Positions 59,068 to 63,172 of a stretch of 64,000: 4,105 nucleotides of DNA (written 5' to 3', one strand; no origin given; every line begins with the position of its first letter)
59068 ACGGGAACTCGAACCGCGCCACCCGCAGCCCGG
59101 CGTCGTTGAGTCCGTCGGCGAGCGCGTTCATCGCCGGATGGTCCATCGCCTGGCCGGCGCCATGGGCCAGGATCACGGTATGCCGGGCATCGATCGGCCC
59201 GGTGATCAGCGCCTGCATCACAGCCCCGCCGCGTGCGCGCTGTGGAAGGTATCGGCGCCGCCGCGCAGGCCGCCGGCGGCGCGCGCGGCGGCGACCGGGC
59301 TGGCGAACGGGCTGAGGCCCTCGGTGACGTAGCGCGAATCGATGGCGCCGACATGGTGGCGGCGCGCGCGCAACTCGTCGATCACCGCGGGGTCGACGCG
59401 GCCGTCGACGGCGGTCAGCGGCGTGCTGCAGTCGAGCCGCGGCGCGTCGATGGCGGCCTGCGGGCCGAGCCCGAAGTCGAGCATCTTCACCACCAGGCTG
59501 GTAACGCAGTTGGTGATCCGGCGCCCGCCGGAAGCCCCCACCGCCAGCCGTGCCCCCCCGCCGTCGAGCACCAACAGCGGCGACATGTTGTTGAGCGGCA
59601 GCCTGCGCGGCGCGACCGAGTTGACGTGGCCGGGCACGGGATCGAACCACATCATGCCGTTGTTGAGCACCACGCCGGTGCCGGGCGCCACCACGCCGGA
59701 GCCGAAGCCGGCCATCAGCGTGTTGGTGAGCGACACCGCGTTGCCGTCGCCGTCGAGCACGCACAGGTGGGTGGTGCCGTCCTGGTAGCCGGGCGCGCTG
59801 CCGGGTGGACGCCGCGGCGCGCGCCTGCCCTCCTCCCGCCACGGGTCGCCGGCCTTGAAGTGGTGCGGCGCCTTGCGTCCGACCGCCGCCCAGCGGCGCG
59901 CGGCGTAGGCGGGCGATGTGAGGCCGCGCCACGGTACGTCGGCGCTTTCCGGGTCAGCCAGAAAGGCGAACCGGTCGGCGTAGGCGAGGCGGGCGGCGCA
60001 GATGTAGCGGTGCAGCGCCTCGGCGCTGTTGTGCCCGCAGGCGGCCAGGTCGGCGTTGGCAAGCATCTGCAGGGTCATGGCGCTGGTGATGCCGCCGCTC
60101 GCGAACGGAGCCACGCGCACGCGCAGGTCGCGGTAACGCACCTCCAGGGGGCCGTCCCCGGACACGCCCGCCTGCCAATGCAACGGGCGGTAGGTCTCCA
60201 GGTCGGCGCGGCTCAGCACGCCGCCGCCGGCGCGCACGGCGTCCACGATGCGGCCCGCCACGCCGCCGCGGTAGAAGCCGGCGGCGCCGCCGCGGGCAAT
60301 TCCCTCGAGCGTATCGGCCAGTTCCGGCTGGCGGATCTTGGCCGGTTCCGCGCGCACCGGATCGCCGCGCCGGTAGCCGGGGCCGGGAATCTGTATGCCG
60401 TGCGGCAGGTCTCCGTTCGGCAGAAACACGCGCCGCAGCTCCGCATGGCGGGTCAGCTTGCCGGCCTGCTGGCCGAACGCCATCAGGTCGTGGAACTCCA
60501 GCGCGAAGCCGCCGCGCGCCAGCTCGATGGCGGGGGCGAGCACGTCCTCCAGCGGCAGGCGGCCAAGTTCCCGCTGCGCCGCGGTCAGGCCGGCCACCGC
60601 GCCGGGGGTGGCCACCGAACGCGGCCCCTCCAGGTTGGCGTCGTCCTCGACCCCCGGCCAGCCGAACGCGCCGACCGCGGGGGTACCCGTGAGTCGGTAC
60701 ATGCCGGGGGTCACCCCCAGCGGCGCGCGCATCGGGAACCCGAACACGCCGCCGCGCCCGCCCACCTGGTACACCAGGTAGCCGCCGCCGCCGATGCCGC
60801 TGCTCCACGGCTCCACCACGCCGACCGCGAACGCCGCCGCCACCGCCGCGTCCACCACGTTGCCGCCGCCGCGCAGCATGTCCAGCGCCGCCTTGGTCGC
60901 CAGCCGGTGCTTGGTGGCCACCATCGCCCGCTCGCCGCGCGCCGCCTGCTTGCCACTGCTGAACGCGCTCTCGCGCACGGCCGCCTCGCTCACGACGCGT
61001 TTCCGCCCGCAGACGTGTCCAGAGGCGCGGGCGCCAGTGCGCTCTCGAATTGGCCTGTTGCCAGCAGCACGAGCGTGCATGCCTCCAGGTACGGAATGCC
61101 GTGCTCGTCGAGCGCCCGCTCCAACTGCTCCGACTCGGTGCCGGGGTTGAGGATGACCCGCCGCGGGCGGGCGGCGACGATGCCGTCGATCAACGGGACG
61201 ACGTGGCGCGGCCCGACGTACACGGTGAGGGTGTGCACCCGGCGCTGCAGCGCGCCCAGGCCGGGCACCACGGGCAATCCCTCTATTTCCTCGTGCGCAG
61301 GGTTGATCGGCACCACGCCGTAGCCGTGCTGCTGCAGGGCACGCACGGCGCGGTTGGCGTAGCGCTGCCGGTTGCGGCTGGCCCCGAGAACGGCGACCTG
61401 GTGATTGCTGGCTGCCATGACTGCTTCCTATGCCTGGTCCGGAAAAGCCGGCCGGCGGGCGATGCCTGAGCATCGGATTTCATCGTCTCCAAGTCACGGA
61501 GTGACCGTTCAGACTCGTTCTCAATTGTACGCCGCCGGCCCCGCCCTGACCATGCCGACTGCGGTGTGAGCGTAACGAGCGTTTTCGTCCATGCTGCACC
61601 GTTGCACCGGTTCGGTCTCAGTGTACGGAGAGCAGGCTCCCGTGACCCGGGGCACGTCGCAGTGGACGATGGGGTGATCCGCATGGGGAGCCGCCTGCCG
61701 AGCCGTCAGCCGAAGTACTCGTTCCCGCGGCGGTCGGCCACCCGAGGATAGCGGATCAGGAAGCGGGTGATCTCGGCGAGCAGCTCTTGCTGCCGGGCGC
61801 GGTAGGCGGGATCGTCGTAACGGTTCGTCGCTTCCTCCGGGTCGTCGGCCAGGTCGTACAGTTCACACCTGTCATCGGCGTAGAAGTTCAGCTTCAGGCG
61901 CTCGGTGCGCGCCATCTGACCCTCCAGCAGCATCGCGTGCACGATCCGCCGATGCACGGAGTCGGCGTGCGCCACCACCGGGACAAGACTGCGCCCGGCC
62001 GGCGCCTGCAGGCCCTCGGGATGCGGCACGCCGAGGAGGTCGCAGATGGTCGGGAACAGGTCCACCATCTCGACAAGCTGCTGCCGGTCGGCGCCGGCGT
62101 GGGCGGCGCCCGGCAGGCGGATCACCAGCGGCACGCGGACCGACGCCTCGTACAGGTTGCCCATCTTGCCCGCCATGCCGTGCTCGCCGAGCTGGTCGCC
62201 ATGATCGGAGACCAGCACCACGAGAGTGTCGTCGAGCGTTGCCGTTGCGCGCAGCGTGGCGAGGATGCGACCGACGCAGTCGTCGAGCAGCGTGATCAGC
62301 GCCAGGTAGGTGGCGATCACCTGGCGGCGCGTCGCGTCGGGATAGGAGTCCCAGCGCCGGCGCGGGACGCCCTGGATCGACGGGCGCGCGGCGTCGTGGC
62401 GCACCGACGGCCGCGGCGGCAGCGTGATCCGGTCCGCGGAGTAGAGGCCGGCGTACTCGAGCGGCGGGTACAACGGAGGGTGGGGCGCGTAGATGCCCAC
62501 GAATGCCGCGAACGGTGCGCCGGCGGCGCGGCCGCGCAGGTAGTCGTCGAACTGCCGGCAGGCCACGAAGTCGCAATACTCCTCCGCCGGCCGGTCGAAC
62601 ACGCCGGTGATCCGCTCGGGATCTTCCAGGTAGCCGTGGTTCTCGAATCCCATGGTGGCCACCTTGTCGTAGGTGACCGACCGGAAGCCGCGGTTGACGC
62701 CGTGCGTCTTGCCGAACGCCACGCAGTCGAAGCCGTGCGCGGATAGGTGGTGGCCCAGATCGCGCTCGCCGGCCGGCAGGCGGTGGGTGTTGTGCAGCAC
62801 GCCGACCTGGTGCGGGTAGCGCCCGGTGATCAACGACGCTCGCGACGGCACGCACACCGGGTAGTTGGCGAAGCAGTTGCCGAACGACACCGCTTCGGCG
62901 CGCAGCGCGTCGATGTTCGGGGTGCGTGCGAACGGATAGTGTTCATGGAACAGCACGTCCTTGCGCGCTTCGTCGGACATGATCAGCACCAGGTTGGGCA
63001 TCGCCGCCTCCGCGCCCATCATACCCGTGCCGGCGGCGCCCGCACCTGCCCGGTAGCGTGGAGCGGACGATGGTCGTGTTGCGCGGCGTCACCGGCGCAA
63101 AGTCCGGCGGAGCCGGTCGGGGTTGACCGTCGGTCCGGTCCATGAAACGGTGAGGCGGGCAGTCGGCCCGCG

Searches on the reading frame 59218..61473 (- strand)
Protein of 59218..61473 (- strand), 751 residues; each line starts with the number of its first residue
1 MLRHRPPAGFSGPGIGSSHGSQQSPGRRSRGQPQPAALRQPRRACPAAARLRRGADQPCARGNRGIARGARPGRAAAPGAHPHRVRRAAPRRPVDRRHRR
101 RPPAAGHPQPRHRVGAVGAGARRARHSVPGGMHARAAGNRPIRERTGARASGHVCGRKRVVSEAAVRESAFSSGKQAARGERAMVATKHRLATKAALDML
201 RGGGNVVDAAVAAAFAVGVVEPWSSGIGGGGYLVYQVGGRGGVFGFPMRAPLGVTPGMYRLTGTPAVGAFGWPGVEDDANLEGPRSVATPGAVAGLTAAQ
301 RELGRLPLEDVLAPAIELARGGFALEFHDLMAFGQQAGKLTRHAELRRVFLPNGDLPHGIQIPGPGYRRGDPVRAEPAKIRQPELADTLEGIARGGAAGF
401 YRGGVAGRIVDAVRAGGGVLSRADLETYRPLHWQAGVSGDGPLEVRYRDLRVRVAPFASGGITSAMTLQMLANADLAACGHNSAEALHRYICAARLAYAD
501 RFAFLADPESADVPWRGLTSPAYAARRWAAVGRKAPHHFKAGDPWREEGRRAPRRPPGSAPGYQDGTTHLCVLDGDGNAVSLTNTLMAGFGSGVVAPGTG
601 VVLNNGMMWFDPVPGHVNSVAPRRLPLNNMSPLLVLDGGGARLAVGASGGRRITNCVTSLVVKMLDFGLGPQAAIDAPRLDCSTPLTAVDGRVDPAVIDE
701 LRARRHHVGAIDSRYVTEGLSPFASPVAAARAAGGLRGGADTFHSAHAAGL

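Call 11: find_encoding_contigs(protein=window:59218-61473:-, flank=10000, max_places=3)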
Protein window:59218-61473:- (751 aa): no gene with exactly this product is on record in the collection.

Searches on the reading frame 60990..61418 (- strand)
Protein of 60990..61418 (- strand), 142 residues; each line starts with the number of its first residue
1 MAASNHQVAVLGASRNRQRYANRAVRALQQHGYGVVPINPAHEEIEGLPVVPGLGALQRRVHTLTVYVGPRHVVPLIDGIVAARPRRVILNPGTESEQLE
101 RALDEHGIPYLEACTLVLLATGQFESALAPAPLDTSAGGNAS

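Call 27: search_protein_families(library=pfam, max_evalue=0.001, proteins=[window:60990-61418:-])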
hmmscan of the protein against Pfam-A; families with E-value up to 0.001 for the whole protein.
window:60990-61418:- (142 aa): 1 family
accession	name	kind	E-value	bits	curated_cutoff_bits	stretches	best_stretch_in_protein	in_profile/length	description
PF13380.12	CoA_binding_2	-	1.8e-28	99.8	22.8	1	7-119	2-115/116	CoA binding domain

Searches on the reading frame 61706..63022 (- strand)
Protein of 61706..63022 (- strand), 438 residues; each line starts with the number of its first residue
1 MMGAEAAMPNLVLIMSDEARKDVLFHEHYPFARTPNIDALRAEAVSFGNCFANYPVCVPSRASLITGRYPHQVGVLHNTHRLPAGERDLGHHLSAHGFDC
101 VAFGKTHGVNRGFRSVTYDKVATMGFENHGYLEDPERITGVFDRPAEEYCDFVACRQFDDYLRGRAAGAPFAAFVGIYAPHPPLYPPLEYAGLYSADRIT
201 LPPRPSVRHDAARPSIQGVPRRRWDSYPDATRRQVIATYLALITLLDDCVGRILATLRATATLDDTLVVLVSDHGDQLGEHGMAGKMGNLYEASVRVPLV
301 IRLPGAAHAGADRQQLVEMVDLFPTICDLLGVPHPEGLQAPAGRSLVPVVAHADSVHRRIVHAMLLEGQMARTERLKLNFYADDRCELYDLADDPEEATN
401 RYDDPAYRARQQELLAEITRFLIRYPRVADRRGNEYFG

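Call 9: find_encoding_contigs(protein=window:61706-63022:-, flank=10000, max_places=3)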
Protein window:61706-63022:- (438 aa): no gene with exactly this product is on record in the collection.

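Call 27: search_protein_families(library=pfam, max_evalue=0.001, proteins=[window:61706-63022:-])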
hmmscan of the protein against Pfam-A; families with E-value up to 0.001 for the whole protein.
window:61706-63022:- (438 aa): 4 families
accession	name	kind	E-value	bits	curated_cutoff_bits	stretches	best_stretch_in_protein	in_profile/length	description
PF00884.28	Sulfatase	-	3.8e-47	161.5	25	1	9-332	1-301/301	Sulfatase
PF16347.10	SGSH_C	-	4.4e-20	72.8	29.3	1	279-420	1-150/154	N-sulphoglucosamine sulphohydrolase, C-terminal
PF01663.27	Phosphodiest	-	7.4e-12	45.9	23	1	11-88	1-75/342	Type I phosphodiesterase / nucleotide pyrophosphatase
PF02995.22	DUF229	-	5.6e-05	22.5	25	1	235-283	302-350/496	Protein of unknown function (DUF229)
